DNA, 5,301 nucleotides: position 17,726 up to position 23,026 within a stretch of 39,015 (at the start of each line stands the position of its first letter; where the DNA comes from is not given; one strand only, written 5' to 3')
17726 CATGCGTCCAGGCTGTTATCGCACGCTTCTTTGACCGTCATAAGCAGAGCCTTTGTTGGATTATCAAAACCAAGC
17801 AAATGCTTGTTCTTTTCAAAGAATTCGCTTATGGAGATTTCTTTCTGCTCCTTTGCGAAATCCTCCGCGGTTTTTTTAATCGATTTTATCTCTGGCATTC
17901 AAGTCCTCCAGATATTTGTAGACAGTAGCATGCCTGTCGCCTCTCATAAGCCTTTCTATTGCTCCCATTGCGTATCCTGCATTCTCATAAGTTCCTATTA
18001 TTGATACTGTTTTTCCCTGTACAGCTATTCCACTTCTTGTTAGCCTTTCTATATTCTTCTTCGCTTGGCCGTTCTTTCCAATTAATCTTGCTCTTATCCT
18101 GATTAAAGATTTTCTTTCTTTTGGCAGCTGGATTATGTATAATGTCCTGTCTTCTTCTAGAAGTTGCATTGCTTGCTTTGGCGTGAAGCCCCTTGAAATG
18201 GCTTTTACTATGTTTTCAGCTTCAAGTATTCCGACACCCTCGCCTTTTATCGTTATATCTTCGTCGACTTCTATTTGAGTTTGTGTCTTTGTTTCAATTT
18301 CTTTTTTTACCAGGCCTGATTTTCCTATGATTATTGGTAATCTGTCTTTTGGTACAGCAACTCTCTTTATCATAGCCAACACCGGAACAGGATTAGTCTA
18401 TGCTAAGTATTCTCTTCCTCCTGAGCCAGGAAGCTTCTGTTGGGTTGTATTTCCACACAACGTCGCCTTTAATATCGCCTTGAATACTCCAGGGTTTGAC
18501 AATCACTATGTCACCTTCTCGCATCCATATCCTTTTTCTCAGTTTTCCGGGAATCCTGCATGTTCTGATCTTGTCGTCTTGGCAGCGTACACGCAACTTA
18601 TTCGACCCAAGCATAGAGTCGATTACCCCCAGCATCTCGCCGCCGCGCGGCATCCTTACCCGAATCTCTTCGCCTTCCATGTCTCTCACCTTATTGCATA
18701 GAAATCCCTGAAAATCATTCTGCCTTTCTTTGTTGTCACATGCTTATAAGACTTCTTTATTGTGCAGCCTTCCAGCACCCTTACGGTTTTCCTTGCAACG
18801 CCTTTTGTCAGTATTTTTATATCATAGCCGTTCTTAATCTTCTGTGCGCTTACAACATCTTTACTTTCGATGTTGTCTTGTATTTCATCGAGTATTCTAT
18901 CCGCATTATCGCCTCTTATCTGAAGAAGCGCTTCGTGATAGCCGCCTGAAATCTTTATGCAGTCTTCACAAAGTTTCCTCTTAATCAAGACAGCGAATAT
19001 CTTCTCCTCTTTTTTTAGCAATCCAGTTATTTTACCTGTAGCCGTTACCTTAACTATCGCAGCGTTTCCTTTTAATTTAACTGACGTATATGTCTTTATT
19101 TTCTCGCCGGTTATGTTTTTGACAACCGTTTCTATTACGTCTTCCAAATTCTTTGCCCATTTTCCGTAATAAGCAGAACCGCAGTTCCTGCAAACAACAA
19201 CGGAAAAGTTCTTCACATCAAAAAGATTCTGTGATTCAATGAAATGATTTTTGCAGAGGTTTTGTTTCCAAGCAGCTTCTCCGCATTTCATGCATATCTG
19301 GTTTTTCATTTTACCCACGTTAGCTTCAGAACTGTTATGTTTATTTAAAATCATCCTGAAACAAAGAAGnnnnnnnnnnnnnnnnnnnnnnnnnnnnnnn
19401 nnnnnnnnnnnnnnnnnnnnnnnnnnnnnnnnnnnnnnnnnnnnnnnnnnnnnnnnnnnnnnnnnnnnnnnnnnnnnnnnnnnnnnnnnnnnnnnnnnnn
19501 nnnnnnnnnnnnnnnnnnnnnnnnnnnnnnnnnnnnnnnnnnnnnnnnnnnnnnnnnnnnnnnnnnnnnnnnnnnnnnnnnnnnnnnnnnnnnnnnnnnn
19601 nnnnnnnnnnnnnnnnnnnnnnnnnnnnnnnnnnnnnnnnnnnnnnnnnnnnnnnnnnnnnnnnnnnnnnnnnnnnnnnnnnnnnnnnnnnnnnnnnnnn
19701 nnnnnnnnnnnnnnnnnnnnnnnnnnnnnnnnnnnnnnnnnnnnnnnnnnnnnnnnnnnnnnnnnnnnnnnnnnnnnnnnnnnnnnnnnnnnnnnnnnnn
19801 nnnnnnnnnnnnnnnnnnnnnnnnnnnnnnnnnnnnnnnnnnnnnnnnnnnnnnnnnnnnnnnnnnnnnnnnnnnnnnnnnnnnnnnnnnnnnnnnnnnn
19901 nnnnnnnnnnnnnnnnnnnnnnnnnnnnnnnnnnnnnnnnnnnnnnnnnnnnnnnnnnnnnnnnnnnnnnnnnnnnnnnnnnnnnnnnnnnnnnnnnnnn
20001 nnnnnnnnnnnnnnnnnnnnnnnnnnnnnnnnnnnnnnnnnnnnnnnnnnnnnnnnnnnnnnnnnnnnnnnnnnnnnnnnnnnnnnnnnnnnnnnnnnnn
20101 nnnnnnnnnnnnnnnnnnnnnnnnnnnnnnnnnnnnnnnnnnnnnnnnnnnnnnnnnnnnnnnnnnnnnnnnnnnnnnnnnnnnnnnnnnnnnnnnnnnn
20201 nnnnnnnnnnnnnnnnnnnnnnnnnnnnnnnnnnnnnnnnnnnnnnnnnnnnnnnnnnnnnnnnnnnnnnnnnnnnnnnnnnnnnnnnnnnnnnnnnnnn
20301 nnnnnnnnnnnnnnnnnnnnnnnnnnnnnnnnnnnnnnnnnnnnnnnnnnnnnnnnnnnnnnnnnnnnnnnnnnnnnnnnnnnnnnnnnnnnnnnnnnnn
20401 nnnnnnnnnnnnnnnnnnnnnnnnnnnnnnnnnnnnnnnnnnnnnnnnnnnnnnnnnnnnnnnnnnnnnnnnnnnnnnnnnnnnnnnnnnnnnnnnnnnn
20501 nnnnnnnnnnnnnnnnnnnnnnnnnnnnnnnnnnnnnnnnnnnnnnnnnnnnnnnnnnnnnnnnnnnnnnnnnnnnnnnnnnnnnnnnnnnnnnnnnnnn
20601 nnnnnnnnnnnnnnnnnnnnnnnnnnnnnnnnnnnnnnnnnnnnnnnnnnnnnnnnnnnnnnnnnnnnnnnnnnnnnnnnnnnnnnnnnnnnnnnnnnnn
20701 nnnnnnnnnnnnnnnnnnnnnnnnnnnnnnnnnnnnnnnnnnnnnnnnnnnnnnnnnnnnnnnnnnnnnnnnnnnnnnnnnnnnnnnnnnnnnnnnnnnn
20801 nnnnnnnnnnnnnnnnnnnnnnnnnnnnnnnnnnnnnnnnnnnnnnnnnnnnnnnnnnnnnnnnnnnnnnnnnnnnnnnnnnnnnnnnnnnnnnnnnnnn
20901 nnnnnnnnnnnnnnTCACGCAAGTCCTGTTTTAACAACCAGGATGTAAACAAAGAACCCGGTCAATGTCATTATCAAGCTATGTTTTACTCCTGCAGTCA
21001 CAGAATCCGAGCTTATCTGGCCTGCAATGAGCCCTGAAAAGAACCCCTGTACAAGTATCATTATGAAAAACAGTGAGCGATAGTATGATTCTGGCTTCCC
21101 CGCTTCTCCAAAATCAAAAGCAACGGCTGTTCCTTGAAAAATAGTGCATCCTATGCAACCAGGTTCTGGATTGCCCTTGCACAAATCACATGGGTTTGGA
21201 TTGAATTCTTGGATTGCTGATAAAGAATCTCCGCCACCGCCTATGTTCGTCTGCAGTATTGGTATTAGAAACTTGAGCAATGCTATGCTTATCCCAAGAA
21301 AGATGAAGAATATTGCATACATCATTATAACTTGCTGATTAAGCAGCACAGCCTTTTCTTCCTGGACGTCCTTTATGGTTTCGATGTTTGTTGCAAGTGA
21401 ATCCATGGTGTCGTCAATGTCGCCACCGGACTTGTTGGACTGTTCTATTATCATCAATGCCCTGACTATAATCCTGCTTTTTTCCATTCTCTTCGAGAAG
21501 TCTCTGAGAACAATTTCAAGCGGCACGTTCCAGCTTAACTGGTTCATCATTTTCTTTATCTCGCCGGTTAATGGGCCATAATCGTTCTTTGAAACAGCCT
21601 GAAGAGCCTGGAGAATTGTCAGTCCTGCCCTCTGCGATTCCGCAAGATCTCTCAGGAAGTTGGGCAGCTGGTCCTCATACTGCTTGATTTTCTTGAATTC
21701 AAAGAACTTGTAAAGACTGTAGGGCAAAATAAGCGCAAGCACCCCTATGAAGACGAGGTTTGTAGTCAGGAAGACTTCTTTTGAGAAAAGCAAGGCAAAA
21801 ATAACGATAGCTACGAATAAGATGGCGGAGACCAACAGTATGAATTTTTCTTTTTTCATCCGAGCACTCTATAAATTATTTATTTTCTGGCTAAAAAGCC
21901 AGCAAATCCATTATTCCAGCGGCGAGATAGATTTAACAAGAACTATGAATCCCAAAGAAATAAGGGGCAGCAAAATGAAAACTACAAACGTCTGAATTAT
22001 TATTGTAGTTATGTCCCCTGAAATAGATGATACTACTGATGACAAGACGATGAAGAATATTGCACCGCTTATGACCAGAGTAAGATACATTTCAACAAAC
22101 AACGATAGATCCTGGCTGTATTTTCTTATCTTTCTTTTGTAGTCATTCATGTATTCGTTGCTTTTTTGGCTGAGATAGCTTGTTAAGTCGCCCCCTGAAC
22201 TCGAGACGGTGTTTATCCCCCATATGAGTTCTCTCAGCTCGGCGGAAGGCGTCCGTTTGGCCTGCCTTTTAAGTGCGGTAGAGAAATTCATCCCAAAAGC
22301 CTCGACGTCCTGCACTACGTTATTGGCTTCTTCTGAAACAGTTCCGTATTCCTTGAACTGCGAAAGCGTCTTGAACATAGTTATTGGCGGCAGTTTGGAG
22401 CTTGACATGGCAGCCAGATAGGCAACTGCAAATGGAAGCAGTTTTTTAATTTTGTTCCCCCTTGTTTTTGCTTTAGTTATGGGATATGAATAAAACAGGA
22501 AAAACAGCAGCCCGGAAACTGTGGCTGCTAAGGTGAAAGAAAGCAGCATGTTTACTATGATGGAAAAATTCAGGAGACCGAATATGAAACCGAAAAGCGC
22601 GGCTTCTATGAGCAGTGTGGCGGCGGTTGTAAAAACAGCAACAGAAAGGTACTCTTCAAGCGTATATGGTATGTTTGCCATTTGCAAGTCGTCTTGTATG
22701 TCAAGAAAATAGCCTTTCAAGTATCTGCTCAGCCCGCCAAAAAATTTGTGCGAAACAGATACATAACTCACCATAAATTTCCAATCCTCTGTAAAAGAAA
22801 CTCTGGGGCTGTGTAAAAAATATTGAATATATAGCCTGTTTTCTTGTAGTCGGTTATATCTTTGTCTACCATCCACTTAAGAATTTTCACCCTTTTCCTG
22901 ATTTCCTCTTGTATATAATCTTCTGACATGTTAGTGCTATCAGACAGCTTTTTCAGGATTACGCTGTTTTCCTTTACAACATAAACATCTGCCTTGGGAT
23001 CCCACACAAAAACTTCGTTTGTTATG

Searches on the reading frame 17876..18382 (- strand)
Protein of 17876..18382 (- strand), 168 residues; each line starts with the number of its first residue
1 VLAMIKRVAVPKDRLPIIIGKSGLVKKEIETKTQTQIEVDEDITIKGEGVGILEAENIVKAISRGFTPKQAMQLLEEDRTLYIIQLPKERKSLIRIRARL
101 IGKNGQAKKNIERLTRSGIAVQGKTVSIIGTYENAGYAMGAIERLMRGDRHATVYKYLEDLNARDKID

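Call 20: search_protein_families(library=pfam, proteins=[window:17876-18382:-], max_evalue=0.0001)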
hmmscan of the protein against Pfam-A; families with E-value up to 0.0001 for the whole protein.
window:17876-18382:- (168 aa): 3 families
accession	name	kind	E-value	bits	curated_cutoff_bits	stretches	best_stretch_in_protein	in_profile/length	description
PF21800.4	KH_KRR1_2nd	-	2.9e-13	50.1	27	1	83-146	8-71/91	KRR1 small subunit processome component, second KH domain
PF00013.35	KH_1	-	5.9e-10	39.2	21.5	1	6-59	2-64/66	KH domain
PF22891.2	KH_PNO1_2nd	-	2.2e-05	25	27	0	93-162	18-87/90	Eukaryotic type KH-domain (KH-domain type I) (327.11.2)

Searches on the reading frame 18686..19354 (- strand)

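Call 20: search_protein_families(library=pfam, proteins=[window:18686-19354:-], max_evalue=0.0001)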
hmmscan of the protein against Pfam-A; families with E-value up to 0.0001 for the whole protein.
window:18686-19354:- (222 aa): 1 family
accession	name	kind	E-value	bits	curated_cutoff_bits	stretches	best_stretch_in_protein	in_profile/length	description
PF04981.18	NMD3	-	7e-27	94.9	24.9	1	21-222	1-242/243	NMD3 family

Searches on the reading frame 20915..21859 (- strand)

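Call 20: search_protein_families(library=pfam, proteins=[window:20915-21859:-], max_evalue=0.0001)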
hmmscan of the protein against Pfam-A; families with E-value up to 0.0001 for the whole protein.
window:20915-21859:- (314 aa): 1 family
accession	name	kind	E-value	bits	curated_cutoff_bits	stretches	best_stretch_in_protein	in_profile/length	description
PF00482.28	T2SSF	-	8e-16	58.6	25.2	1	68-194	1-123/125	Type II secretion system (T2SS), protein F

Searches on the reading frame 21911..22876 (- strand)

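Call 20: search_protein_families(library=pfam, proteins=[window:21911-22876:-], max_evalue=0.0001)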
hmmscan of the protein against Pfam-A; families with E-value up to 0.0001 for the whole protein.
window:21911-22876:- (321 aa): 1 family
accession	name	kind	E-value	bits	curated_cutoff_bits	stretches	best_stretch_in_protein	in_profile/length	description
PF00482.28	T2SSF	-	2.1e-16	60.5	25.2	1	152-278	3-124/125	Type II secretion system (T2SS), protein F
